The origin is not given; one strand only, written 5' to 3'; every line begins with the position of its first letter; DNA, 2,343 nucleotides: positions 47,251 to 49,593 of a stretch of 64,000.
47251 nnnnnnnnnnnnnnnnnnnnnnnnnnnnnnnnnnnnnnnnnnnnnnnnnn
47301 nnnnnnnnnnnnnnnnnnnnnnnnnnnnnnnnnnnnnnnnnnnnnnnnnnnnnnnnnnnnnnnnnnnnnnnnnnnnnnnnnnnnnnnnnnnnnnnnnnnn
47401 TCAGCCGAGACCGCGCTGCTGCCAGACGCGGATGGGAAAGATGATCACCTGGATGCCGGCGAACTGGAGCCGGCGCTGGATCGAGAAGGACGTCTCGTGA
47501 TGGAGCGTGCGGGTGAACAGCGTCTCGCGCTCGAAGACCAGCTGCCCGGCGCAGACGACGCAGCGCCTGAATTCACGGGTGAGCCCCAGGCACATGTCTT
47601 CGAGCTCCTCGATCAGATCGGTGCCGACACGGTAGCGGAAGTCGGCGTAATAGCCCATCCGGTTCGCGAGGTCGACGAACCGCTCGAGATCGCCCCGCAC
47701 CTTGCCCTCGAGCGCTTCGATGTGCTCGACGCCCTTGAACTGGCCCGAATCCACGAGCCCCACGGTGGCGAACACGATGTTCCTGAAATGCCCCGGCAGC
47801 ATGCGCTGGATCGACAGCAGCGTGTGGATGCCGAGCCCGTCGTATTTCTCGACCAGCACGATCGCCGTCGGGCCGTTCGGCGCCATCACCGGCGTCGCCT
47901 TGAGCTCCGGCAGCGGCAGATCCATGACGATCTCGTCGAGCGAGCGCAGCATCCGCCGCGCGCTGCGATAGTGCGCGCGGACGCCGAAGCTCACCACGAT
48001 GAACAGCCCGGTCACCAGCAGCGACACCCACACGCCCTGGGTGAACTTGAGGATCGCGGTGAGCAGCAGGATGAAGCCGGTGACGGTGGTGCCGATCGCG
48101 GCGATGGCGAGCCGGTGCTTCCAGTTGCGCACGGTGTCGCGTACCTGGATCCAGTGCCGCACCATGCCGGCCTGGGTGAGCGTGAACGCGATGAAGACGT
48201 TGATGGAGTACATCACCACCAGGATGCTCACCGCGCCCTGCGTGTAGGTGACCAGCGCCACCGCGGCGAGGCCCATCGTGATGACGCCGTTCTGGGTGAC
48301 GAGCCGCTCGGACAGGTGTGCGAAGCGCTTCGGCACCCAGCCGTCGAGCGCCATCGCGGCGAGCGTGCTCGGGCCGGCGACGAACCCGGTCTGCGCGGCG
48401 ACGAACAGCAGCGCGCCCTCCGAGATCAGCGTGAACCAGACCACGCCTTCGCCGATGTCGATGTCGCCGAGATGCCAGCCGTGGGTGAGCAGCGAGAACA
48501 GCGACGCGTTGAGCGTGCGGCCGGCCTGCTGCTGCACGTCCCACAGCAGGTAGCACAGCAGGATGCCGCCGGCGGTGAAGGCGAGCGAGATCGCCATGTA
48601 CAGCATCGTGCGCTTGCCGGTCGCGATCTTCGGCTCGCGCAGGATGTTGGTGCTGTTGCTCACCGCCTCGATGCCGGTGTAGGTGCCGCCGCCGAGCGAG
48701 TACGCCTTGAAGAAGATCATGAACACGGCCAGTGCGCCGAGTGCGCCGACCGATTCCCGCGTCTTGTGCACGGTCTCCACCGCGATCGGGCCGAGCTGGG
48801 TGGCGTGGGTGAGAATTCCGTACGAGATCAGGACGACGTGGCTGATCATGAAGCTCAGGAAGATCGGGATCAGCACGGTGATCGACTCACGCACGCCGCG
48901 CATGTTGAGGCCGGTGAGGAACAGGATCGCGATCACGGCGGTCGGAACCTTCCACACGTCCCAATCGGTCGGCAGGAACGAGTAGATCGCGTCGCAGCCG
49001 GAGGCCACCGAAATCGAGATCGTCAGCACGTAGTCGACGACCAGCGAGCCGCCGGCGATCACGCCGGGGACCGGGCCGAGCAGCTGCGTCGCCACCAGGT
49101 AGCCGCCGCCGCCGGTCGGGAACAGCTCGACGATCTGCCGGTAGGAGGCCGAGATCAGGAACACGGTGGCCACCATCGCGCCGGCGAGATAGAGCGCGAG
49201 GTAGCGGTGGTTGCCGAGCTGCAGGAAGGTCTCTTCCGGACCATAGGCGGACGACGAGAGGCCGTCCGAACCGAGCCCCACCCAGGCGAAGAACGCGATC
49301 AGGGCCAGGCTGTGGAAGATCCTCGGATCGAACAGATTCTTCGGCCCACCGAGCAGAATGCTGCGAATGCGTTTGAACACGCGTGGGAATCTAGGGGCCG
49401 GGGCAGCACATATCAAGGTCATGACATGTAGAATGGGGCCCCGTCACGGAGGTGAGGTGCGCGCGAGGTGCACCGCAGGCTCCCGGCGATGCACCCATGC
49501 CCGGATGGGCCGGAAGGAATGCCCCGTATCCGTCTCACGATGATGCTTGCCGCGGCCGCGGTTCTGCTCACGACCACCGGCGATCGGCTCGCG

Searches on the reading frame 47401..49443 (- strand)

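Call 64: search_protein_families(library=pfam, proteins=[window:47401-49443:-], max_evalue=0.00001)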
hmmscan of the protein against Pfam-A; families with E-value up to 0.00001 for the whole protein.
window:47401-49443:- (680 aa): 1 family
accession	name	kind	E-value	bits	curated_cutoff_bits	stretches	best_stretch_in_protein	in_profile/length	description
PF13520.12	AA_permease_2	-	1.9e-17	63.8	27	1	81-480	31-422/427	Amino acid permease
